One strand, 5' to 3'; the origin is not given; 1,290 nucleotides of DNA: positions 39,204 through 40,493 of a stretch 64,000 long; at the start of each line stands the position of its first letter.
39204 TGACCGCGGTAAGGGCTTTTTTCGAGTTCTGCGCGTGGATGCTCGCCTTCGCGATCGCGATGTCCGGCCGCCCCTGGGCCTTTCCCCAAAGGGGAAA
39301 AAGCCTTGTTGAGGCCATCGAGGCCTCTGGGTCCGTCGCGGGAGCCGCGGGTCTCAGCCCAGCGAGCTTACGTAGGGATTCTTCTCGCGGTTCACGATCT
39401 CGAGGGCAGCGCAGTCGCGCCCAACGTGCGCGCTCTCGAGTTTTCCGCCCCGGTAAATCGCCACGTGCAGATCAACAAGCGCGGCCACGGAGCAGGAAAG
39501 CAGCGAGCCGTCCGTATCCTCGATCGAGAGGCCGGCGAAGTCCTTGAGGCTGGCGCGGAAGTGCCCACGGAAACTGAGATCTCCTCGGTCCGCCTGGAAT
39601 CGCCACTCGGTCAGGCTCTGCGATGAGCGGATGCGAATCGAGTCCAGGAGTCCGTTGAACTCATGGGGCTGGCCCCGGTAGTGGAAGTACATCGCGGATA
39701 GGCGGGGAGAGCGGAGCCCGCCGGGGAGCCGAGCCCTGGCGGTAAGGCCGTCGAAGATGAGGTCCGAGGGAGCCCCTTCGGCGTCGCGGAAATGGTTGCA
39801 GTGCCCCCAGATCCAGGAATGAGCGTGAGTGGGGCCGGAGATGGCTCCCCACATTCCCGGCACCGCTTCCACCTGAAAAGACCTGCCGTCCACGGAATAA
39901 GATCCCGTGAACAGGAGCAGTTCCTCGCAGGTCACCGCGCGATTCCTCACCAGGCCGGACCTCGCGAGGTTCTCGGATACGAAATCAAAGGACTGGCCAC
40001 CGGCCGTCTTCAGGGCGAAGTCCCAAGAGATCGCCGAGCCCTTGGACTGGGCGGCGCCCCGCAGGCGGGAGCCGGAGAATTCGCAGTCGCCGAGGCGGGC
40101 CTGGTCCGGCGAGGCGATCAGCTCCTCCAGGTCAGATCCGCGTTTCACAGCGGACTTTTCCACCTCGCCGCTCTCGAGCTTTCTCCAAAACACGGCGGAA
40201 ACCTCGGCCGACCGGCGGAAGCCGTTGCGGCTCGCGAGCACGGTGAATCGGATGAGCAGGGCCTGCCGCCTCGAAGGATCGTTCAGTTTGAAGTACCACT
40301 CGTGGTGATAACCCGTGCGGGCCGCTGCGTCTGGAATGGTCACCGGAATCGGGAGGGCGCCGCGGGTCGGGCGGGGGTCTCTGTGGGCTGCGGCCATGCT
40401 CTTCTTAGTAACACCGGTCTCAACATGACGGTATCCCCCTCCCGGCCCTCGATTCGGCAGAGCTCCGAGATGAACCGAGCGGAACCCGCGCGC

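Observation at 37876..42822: Second, pilin-less secretin-ATPase-platform cluster of unknown function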

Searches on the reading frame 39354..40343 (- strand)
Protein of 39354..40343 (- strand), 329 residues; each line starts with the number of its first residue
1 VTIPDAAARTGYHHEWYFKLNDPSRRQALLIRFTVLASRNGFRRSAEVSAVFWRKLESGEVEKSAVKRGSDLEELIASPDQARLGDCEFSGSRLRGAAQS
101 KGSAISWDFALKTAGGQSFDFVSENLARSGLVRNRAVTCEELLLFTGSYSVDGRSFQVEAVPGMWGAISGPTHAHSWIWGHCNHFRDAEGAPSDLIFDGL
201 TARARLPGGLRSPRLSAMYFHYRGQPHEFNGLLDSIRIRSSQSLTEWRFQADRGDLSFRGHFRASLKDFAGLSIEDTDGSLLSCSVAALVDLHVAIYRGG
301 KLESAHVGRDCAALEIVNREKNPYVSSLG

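Call 3: search_protein_families(library=pfam, proteins=[window:39354-40343:-], max_evalue=1)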
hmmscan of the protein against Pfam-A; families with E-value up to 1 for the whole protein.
window:39354-40343:- (329 aa): 1 family
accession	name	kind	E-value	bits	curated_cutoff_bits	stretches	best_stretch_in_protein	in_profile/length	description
PF14249.11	Tocopherol_cycl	-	0.2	11.2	26.6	0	146-254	169-270/335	Tocopherol cyclase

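Call 4: search_protein_families(library=ncbifam, proteins=[window:39354-40343:-], max_evalue=1)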
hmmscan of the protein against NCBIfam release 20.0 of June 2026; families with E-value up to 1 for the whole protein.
window:39354-40343:- (329 aa): 0 families

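Call 6: search_solved_structures(query=window:39354-40343:-, max_evalue=10)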
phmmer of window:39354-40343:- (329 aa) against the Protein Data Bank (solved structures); distinct sequences matched with E-value up to 10: 3.
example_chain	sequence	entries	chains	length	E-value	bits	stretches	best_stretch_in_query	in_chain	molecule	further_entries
8jxg_D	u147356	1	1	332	0.088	15.1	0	196-237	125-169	rat RAP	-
6r6b_A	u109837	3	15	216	0.16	14.3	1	191-287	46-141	Surface presentation of antigens protein SpaP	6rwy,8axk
5daj_A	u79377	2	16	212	1.4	11.2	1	216-255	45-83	NalD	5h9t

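Call 8: find_homologous_proteins(query=window:39354-40343:-, max_evalue=0.001)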
Query window:39354-40343:- (329 aa): 91 proteins with E <= 0.001 among 7560 candidates.
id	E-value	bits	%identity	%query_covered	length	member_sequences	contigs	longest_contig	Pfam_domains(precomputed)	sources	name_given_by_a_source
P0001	7.0e-219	743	100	100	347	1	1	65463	-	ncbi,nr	ncbi:MAG: hypothetical protein IT285_08520 [Bdellovibrionales bacterium]|nr:hypothetical protein [Bd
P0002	4.7e-145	501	66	100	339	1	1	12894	PF14249.13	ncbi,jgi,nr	ncbi:MAG TPA: hypothetical protein VL588_06585 [Bdellovibrionota bacterium]|jgi:hypothetical protein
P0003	7.4e-99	349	50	98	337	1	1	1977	PF14249.13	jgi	-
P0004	2.7e-98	347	52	98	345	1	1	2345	PF14249.13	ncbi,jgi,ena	jgi:hypothetical protein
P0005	6.9e-98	346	50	98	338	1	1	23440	PF14249.13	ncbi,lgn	ncbi:hypothetical protein WDW37_13500 [Bdellovibrionota bacterium FG-1]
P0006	1.5e-97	345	50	98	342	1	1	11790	PF14249.13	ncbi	-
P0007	1.3e-96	342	50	99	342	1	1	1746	PF14249.13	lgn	-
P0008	2.2e-96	341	48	98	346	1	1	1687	PF14249.13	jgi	jgi:hypothetical protein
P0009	2.6e-96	341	51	95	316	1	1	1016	PF14249.13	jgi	jgi:hypothetical protein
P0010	5.7e-96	340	49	98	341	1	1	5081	PF14249.13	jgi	jgi:hypothetical protein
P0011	7.9e-95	336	48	98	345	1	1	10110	PF14249.13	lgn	-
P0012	1.6e-93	332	50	98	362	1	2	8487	PF14249.13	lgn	-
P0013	5.9e-93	330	49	98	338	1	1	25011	PF14249.13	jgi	jgi:hypothetical protein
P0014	7.7e-93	329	48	98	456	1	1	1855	PF14249.13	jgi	jgi:hypothetical protein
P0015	9.0e-93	329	49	97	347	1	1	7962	PF14249.13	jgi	jgi:hypothetical protein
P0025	4.7e-88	314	46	96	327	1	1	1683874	-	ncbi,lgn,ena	-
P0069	2.1e-71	259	41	96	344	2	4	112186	-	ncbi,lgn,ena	-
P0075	2.5e-68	249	42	95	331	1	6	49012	PF14249.13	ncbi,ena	-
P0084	8.6e-58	214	35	98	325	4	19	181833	-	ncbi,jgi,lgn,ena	jgi:hypothetical protein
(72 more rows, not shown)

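Call 9: find_encoding_contigs(protein=P0001, flank=10000, max_places=3)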
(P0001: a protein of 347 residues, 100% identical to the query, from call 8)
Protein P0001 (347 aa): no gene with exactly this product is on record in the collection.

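Call 10: find_encoding_contigs(protein=P0025, flank=10000, max_places=3)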
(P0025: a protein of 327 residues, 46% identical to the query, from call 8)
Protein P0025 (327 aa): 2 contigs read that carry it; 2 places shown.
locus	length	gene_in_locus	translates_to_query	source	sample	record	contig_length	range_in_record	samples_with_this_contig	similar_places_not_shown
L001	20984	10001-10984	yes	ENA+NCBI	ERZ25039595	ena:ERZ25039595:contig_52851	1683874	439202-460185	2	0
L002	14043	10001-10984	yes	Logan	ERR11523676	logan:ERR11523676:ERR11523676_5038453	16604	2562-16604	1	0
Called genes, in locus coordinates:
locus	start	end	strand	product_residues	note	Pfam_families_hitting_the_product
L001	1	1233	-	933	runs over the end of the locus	PF13424:TPR_12 (faint), PF13428:TPR_14 (faint), PF13432:TPR_16 (faint), PF07719:TPR_2 (weak)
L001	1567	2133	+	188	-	-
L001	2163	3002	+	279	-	PF02405:MlaE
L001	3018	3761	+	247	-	PF00005:ABC_tran, PF13304:AAA_21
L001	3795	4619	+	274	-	PF02470:MlaD, PF28544:Helical_needle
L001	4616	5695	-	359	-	PF00158:Sigma54_activat, PF14532:Sigma54_activ_2, PF07728:AAA_5, PF25601:AAA_lid_14, PF02954:HTH_8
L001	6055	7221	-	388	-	PF00438:S-AdoMet_synt_N, PF02772:S-AdoMet_synt_M, PF02773:S-AdoMet_synt_C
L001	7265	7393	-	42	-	-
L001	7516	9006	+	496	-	PF00263:Secretin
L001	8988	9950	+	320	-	PF00437:T2SSE, PF06414:Zeta_toxin (weak)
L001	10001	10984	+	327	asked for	-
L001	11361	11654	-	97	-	-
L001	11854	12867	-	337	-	-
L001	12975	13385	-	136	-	PF05168:HEPN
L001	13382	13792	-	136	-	PF01909:NTP_transf_2, PF18765:Polbeta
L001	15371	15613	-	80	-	PF16256:DUF4911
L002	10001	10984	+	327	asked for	-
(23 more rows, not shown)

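Call 11: find_encoding_contigs(protein=P0084, flank=10000, max_places=3)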
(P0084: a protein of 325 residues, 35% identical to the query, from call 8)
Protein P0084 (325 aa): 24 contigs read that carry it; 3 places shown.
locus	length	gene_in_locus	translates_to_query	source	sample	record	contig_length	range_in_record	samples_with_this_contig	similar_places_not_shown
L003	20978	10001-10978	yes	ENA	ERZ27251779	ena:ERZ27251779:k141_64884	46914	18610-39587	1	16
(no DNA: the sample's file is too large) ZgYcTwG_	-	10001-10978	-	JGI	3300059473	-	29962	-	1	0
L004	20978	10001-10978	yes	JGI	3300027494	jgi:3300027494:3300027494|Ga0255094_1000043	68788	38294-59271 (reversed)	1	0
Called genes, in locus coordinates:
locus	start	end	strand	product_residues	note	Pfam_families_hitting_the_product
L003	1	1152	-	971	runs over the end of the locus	PF07719:TPR_2 (faint), PF13174:TPR_6 (faint), PF13432:TPR_16 (faint), PF09976:TPR_21 (faint)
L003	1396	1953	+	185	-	PF18933:PsbP_2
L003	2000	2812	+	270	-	PF02405:MlaE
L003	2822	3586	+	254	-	PF00005:ABC_tran, PF13304:AAA_21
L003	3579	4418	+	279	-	PF02470:MlaD, PF28544:Helical_needle (faint)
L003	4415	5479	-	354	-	PF00158:Sigma54_activat, PF14532:Sigma54_activ_2, PF07728:AAA_5 (weak), PF25601:AAA_lid_14, PF02954:HTH_8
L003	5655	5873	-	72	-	-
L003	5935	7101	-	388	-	PF00438:S-AdoMet_synt_N, PF02772:S-AdoMet_synt_M, PF02773:S-AdoMet_synt_C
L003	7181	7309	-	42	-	-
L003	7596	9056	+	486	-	PF00263:Secretin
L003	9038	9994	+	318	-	PF00437:T2SSE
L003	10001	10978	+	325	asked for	-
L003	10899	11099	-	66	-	-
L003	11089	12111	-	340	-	-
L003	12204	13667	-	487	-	PF01523:PmbA_TldD_1st, PF19290:PmbA_TldD_2nd, PF19289:PmbA_TldD_3rd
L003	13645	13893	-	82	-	PF16256:DUF4911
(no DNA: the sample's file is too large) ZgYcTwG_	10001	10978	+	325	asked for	-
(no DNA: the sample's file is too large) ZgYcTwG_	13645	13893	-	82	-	PF16256:DUF4911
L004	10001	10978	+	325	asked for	-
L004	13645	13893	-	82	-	PF16256:DUF4911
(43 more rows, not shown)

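Call 21: find_related_loci(query=A2, collection=genome_contigs, flank=10000)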
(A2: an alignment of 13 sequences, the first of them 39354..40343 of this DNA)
Query A2 (329 aa) in genome_contigs; peptide patterns used: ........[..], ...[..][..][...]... (x = any residue, [..] = any of these).
218 stretches matched a pattern; 35 encode a relative of the query (tblastn E <= 1e-3); 35 distinct loci.
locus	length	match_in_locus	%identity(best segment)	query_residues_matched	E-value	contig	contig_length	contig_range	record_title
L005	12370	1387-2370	66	1-328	6e-149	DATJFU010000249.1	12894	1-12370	MAG TPA_asm: Bdellovibrionota bacterium isolate SMAG_U15468 k141_418212, whole genome shotgun sequence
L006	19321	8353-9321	50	7-328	2e-103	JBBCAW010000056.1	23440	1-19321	Bdellovibrionota bacterium FG-1 24155C00056.1, whole genome shotgun sequence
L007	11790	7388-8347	50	6-328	8e-102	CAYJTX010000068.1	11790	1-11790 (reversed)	MAG TPA_asm: uncultured Bacteriovoracaceae bacterium isolate ERP125453_co1_289 genome assembly, contig: NODE_6174_length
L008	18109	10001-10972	47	6-328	8e-97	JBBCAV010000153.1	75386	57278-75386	Bdellovibrionota bacterium FG-2 24156C00153.1, whole genome shotgun sequence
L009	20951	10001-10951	46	12-328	1e-95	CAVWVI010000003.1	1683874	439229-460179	MAG: Oligoflexia bacterium isolate MFD09671.bin.1.114 genome assembly, contig: contig_52851, whole genome shotgun sequen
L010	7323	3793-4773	44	11-328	1e-94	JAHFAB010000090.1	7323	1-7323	MAG: Bacteriovoracaceae bacterium isolate nzgw165 NODE_8284_length_7324_cov_2.572400, whole genome shotgun sequence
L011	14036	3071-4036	46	12-328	2e-93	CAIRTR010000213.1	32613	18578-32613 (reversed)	MAG: Oligoflexia bacterium isolate Kiruna3_bin-3974 genome assembly, contig: bin-3974:213/323, whole genome shotgun sequ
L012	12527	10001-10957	45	12-328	2e-92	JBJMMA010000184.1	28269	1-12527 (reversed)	MAG: Bdellovibrionia bacterium isolate H1_18_all_fractions_metab_8_52_9 k255_5836267, whole genome shotgun sequence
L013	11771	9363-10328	47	8-325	1e-92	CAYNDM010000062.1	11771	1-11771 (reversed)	MAG TPA_asm: uncultured Bacteriovoracaceae bacterium isolate SRP144015_co1_124 genome assembly, contig: NODE_2519_length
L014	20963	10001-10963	43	9-325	2e-91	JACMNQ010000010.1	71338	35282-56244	MAG: Oligoflexia bacterium isolate LF-bin-178 FL-bin-178-contig-k141_298486, whole genome shotgun sequence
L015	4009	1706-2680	42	1-325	1e-91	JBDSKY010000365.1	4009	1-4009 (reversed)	MAG: Bdellovibrionia bacterium isolate cluster1_bin.357 k127_5427655, whole genome shotgun sequence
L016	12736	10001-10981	44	6-328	1e-90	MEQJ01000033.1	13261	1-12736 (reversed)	MAG: Bdellovibrionales bacterium RIFOXYD1_FULL_53_11 rifoxyd1_full_scaffold_1753, whole genome shotgun sequence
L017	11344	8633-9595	43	6-325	3e-87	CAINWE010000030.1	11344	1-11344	MAG: Oligoflexia bacterium isolate VK_bin-2343 genome assembly, contig: bin-2343:030/498, whole genome shotgun sequence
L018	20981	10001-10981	42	6-328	6e-85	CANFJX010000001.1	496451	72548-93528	MAG: Bacteriovoracaceae bacterium isolate Jr-11may16-290 genome assembly, contig: Jr-11may16-C3, whole genome shotgun se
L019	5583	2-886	44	38-328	8e-84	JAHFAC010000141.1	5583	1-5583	MAG: Bacteriovoracaceae bacterium isolate nzgw166 NODE_27638_length_5584_cov_2.008969, whole genome shotgun sequence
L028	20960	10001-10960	39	13-328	5e-72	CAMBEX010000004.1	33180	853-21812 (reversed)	MAG: Bdellovibrio sp. ZAP7 isolate TH-11nov19-265 genome assembly, contig: TH-11nov19-C3050, whole genome shotgun sequen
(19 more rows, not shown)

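Call 24: predict_structure(alignment_id=A1)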
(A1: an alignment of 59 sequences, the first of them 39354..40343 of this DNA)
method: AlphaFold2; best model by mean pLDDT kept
length: 329 residues; sequences in the alignment: 59
mean_pLDDT: 95.5   pTM: 0.92
mean pLDDT of the five models: 95.5, 95.0, 94.8, 94.5, 94.4
residues with pLDDT >= 90: 307; 70-90: 14; 50-70: 8; < 50: 0
segments of 3 or more residues with pLDDT < 50: none
pLDDT, mean of each block of 10 residues (from residue 1): 67 97 98 96 95 97 97 92 96 97 97 93 93 95 98 98 97 97 98 98 93 97 97 95 97 98 98 96 98 98 98 97 93
secondary structure, 60 per line:
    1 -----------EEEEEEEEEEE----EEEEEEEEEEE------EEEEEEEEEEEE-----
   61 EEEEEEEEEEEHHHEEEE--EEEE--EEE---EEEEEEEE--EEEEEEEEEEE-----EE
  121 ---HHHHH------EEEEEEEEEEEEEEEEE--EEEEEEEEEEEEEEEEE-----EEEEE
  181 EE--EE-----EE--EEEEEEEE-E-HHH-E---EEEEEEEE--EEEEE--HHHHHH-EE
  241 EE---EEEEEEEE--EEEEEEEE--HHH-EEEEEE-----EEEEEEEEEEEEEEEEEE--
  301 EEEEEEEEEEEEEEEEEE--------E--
elements in order: E12-22 E27-37 E44-55 E61-71 E75-78 E81-84 E87-89 E93-100 E103-113 H124-128 E135-151 E154-170 E176-182 E196-203 E215-222 E225-229 H232-237 E239-242 E246-253 E256-263 E270-275 E281-298 E301-318

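Call 30: fold_search(model_id=the predicted structure, library=pdb)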
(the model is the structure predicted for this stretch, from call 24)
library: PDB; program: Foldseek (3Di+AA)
matches with E <= 10: 1124; with E <= 0.001: 15
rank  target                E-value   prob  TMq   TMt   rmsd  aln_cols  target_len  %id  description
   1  2ich_A                3.2e-11  1.00  0.53  0.55   6.3       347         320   13  CRYSTAL STRUCTURE OF A PUTATIVE ATTH (NE1406) FROM NITROSOMONAS EUROPAEA AT 2.00 A RESOLUTION (released 2006-10-03)
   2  2ich_B                8.3e-11  1.00  0.52  0.53   6.6       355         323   13  CRYSTAL STRUCTURE OF A PUTATIVE ATTH (NE1406) FROM NITROSOMONAS EUROPAEA AT 2.00 A RESOLUTION (released 2006-10-03)
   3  7a0t_B                2.2e-08  1.00  0.49  0.49   6.8       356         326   10  Crystal structure of kievitone hydratase from Nectria haematococca (P21 SG) (released 2021-08-18)
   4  7dmn                  1.3e-07  1.00  0.51  0.46  10.6       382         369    9  Crystal structure of two pericyclases catalyzing [4+2] cycloaddition (released 2021-10-06)
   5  7e5t_C                1.4e-07  1.00  0.52  0.47  10.3       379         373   10  Crystal structure of Fsa2 (released 2021-06-30)
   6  7e5t_B                2.7e-07  1.00  0.52  0.47  10.4       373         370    9  Crystal structure of Fsa2 (released 2021-06-30)
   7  7e5u_A                2.7e-07  1.00  0.50  0.45   8.7       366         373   11  Crystal structure of Phm7 (released 2021-06-30)
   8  7e5t_D                4.2e-07  1.00  0.50  0.45  10.7       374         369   10  Crystal structure of Fsa2 (released 2021-06-30)
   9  7e5v_A                4.6e-07  1.00  0.52  0.47   7.5       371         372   10  Crystal structure of Phm7 in complex with inhibitor (released 2021-06-30)
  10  9g2i_A                3.0e-06  1.00  0.41  0.38  12.1       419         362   10  25-phosphosteroid lyase + phosphate (released 2026-01-21)
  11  9fzn_B                3.4e-06  1.00  0.42  0.39  11.9       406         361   10  25-phosphosteroid lyase (25-PSL) (released 2026-01-14)
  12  9g4c_A                3.5e-06  1.00  0.45  0.42   9.1       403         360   11  25-phosphosteroid lyase + phosphate + desmost-1,4-diene-3-one (released 2026-01-28)
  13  9fzn_A                6.8e-06  1.00  0.46  0.43   8.5       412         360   11  25-phosphosteroid lyase (25-PSL) (released 2026-01-14)
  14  5yvf_A                8.1e-04  0.44  0.16  0.17  18.8       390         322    6  Crystal structure of BFA1 (released 2018-08-08)
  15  4fsp                  8.9e-04  0.25  0.14  0.13  19.5       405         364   10  Crystal Structure of Pseudomonas aeruginosa OccK11 (OpdR) (released 2013-07-24)
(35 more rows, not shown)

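Call 34: find_encoding_contigs(protein=P0075, flank=8000, max_places=1)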
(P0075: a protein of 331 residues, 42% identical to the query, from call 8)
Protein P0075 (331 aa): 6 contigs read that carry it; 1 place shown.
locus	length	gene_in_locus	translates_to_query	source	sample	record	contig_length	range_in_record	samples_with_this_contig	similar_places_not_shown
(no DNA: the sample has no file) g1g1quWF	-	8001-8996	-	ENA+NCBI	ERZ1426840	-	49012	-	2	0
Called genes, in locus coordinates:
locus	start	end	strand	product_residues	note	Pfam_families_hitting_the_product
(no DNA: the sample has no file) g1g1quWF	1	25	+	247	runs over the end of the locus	PF02775:TPP_enzyme_C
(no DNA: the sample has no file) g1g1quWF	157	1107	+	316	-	PF01558:POR, PF13370:Fer4_13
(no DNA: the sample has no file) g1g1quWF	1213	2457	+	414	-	PF13439:Glyco_transf_4, PF13579:Glyco_trans_4_4, PF00534:Glycos_transf_1, PF13692:Glyco_trans_1_4, PF13524:Glyco_trans_1_2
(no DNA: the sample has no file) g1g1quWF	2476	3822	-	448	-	PF00657:Lipase_GDSL (weak), PF13472:Lipase_GDSL_2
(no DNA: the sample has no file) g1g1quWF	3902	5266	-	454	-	PF00291:PALP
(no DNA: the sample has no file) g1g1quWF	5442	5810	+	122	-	PF07883:Cupin_2 (weak)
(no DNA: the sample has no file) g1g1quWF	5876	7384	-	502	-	PF02321:OEP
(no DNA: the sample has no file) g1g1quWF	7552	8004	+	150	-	-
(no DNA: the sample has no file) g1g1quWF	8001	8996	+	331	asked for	PF14249:Tocopherol_cycl (faint)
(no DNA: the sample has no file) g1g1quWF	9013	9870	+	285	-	PF00849:PseudoU_synth_2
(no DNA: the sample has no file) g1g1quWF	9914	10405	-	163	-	PF01467:CTP_transf_like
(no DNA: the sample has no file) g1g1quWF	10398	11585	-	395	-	PF01969:Ni_insertion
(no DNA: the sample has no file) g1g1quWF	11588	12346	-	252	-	PF00731:AIRC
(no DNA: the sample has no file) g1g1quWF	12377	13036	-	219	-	-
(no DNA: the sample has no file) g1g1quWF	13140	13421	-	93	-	PF13193:AMP-binding_C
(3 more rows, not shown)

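Call 35: find_encoding_contigs(protein=P0069, flank=8000, max_places=1)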
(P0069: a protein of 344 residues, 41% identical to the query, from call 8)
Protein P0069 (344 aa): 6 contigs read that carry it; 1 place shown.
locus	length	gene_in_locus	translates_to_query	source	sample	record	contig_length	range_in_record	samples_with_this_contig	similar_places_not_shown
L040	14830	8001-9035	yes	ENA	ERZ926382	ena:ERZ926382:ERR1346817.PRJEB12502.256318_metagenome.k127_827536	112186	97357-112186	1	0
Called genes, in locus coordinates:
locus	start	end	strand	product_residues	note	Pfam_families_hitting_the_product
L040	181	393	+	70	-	PF01783:Ribosomal_L32p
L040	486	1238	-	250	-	-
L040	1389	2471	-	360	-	PF00158:Sigma54_activat, PF14532:Sigma54_activ_2, PF07728:AAA_5, PF25601:AAA_lid_14, PF02954:HTH_8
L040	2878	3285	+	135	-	PF20791:Acyl-ACP_TE_C (weak), PF13279:4HBT_2, PF03061:4HBT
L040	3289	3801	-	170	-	-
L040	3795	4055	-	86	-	-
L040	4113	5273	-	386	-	PF00438:S-AdoMet_synt_N, PF02772:S-AdoMet_synt_M, PF02773:S-AdoMet_synt_C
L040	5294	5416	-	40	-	-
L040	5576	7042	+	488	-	PF00263:Secretin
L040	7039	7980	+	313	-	PF00437:T2SSE, PF13191:AAA_16 (faint)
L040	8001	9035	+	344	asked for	-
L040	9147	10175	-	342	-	-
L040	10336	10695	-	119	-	-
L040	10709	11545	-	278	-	-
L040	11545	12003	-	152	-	-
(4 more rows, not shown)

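Call 85: search_protein_families(library=pfam, proteins=[L008:9492-9980:+, L010:3271-3732:+], max_evalue=1)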
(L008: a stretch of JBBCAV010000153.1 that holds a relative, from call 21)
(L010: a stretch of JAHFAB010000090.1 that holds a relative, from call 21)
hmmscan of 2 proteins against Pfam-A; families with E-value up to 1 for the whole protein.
L008:9492-9980:+ (162 aa): 0 families

L010:3271-3732:+ (153 aa): 0 families

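Call 95: search_protein_families(library=pfam, alignment_id=A1, max_evalue=1)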
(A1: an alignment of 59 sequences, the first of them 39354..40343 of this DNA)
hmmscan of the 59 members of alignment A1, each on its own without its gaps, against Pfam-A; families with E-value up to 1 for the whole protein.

A. member 1, window:39354-40343:- (329 aa): 1 family
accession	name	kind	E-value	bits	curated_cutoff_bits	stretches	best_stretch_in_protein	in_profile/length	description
PF14249.11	Tocopherol_cycl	-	0.2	11.2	26.6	0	146-254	169-270/335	Tocopherol cyclase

B. families by the number of members that match (of 59 scanned): 12 families
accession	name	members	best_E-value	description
PF14249.11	Tocopherol_cycl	37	1.3e-08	Tocopherol cyclase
PF14742.11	GDE_N_bis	2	0.058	N-terminal domain of (some) glycogen debranching enzymes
PF01458.23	SUFBD_core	2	0.15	SUF system FeS cluster assembly, SufBD core domain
PF21424.3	DTP-pb9_A-dom_C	1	0.0089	Distal tail protein pb9, A domain C-terminal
PF10099.14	RskA_C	1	0.045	Anti-sigma-K factor rskA, C-terminal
PF25174.1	Beta-prop_THOC3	1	0.076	THOC3 beta-propeller domain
PF23762.1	SHCBP_N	1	0.13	SHCBP N-terminal domain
PF02897.21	Peptidase_S9_N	1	0.18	Prolyl oligopeptidase, N-terminal beta-propeller domain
PF16669.11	TTC5_OB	1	0.21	Tetratricopeptide repeat protein 5 OB fold domain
PF21813.2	DUF6882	1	0.24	Family of unknown function (DUF6882)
PF03829.18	PTSIIA_gutA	1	0.29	PTS system glucitol/sorbitol-specific IIA component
PF23646.1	IgD2_Trs65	1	0.33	TRAPP trafficking subunit Trs65 IgD2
